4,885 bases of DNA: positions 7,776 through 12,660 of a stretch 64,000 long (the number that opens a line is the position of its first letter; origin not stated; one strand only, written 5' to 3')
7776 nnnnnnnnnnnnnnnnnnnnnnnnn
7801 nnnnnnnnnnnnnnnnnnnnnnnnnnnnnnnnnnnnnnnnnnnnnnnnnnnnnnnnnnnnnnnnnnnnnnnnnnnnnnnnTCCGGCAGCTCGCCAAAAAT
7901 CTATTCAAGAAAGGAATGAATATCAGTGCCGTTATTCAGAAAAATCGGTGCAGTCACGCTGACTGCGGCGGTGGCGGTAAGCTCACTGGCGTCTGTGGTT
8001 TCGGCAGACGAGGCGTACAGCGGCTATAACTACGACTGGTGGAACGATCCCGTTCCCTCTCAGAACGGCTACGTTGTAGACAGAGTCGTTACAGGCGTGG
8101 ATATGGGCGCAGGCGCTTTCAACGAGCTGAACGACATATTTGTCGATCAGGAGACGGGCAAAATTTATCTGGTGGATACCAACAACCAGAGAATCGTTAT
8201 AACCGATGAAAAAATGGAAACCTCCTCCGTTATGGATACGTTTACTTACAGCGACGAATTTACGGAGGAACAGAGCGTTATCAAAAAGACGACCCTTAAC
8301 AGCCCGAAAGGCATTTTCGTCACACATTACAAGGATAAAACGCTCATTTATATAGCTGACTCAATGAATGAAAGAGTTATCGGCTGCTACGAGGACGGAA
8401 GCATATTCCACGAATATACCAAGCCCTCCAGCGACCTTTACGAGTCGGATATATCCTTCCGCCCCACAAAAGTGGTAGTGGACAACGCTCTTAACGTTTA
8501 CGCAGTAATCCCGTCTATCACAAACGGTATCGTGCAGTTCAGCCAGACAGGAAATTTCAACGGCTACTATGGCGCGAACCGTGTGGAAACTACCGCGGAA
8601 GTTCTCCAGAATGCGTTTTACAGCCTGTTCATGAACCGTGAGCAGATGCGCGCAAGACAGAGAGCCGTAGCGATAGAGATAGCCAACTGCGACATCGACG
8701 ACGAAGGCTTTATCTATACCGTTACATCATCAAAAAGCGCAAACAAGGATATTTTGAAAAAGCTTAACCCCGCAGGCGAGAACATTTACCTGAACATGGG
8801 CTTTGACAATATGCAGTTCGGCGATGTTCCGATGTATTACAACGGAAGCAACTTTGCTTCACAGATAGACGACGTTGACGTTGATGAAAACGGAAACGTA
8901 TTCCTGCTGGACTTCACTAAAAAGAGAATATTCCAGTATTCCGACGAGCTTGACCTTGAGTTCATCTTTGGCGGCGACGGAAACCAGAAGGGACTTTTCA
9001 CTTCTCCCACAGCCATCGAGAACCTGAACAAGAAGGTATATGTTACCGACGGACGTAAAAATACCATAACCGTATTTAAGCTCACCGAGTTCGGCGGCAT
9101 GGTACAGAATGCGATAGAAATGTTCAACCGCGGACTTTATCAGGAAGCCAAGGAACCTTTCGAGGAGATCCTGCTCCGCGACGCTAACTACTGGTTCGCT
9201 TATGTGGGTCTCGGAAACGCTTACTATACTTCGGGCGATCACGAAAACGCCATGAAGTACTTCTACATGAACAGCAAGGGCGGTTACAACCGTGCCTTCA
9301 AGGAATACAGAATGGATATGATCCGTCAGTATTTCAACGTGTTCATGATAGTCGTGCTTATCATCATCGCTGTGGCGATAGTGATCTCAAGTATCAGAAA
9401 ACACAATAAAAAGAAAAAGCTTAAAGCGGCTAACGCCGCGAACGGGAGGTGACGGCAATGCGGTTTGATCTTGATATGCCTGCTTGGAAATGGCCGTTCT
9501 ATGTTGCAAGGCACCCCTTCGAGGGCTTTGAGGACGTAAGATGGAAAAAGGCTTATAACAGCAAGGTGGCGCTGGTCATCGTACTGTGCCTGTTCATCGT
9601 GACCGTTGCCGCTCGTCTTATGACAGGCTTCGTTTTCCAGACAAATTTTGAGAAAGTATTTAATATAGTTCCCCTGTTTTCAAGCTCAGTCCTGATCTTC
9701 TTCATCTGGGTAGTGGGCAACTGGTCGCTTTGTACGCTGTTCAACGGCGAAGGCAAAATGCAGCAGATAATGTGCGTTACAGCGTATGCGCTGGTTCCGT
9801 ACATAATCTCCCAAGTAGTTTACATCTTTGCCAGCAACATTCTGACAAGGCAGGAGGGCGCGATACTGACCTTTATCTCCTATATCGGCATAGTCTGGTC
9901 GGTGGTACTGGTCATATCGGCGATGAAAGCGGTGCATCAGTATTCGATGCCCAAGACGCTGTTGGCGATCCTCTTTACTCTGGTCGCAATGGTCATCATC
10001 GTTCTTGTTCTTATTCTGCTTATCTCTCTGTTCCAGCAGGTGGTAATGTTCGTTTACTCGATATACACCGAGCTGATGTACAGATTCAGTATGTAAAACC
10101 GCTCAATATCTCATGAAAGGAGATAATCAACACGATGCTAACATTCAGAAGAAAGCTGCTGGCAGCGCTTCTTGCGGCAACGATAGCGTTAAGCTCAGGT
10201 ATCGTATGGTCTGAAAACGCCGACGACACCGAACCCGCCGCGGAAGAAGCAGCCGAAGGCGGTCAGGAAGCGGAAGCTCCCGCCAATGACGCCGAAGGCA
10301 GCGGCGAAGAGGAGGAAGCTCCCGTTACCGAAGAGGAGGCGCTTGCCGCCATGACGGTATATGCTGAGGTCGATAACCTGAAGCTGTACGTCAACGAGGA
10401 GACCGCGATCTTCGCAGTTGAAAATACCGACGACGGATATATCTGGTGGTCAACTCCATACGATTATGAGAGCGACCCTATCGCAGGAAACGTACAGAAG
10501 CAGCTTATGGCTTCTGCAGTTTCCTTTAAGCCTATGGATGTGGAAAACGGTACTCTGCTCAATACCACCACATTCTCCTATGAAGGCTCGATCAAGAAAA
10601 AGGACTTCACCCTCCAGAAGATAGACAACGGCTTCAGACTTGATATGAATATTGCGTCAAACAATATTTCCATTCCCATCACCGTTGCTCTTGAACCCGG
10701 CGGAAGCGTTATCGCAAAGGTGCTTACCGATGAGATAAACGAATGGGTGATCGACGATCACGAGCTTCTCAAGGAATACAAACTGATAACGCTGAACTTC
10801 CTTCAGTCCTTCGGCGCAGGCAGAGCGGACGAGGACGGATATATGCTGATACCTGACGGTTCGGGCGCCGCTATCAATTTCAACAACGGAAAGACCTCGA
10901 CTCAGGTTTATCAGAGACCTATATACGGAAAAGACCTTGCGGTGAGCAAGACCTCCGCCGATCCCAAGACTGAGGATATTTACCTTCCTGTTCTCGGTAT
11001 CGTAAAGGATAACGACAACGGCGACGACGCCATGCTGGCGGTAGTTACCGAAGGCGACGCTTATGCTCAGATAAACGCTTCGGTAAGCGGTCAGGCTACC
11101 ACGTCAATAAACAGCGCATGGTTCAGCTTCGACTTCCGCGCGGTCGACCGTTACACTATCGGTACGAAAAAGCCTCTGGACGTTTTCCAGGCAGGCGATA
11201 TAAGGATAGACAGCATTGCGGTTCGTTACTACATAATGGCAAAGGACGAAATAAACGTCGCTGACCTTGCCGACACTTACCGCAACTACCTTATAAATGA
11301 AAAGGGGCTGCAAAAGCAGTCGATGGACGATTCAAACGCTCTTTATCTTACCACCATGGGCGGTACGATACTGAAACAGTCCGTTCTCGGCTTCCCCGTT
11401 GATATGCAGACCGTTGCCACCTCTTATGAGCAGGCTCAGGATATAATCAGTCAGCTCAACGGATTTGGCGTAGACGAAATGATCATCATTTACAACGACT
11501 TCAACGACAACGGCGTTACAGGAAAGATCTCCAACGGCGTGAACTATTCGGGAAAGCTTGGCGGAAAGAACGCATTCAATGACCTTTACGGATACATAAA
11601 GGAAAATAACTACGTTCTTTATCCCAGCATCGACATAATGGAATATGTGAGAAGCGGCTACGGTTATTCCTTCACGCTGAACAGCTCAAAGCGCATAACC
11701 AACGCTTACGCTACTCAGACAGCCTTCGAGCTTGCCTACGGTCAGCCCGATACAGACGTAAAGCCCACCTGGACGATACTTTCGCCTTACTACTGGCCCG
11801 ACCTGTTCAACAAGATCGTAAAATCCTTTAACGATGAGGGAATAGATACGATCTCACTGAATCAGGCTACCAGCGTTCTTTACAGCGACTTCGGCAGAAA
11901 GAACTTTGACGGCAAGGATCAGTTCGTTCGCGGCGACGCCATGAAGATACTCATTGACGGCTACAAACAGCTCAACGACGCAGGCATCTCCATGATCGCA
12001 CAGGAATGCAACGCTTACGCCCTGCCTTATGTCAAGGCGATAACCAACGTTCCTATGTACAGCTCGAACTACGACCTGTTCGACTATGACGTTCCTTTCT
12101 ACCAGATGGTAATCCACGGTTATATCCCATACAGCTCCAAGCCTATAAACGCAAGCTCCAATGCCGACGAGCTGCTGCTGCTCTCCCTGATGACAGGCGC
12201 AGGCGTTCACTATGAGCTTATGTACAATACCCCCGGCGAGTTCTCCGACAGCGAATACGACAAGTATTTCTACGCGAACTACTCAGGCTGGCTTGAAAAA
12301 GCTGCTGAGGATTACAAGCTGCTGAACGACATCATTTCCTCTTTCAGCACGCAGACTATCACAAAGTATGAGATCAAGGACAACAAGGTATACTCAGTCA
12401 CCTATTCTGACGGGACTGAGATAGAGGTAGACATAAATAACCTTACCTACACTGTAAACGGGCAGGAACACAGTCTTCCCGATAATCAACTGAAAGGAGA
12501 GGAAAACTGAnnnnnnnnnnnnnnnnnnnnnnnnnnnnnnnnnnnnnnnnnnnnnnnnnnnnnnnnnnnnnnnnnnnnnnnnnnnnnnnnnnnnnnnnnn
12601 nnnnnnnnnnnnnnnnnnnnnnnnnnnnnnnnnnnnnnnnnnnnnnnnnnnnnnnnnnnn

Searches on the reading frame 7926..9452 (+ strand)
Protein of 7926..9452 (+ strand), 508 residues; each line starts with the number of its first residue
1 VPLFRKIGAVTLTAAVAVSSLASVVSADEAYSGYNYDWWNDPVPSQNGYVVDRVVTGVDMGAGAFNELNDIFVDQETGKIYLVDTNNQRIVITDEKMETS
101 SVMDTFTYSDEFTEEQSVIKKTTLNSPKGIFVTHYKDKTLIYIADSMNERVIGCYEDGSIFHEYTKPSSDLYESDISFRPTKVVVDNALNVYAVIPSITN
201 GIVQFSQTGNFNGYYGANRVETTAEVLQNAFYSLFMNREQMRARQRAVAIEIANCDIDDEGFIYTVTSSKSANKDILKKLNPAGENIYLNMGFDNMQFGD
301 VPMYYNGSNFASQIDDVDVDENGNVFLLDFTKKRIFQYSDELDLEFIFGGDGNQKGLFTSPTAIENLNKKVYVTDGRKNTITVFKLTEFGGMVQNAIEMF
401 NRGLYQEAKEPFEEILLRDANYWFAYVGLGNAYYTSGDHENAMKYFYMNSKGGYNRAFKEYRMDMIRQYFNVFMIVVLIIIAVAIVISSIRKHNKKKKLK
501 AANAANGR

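Call 63: search_protein_families(library=pfam, proteins=[window:7926-9452:+], max_evalue=0.0001)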
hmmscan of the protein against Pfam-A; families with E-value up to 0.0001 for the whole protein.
window:7926-9452:+ (508 aa): 2 families
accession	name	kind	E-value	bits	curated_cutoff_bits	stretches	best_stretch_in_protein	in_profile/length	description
PF01436.27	NHL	-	7.4e-07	29.3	20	0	65-92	1-27/28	NHL repeat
PF17170.10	DUF5128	-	7.8e-06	25.7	22.9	0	60-92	84-116/321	6-bladed beta-propeller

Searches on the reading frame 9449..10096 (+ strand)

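Call 63: search_protein_families(library=pfam, proteins=[window:9449-10096:+], max_evalue=0.0001)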
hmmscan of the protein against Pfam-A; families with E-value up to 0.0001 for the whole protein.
window:9449-10096:+ (215 aa): 1 family
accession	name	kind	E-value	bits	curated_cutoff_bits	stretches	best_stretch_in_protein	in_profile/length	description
PF04893.22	Yip1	-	1.2e-17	64.8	28.6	1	19-188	3-172/173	Yip1 domain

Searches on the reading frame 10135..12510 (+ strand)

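Call 63: search_protein_families(library=pfam, proteins=[window:10135-12510:+], max_evalue=0.0001)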
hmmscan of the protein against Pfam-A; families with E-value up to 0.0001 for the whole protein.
window:10135-12510:+ (791 aa): 1 family
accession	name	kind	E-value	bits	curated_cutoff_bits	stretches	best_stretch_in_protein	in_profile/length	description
PF18952.6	DUF5696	-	1.3e-151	506.6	25.6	1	159-777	3-605/612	Family of unknown function (DUF5696)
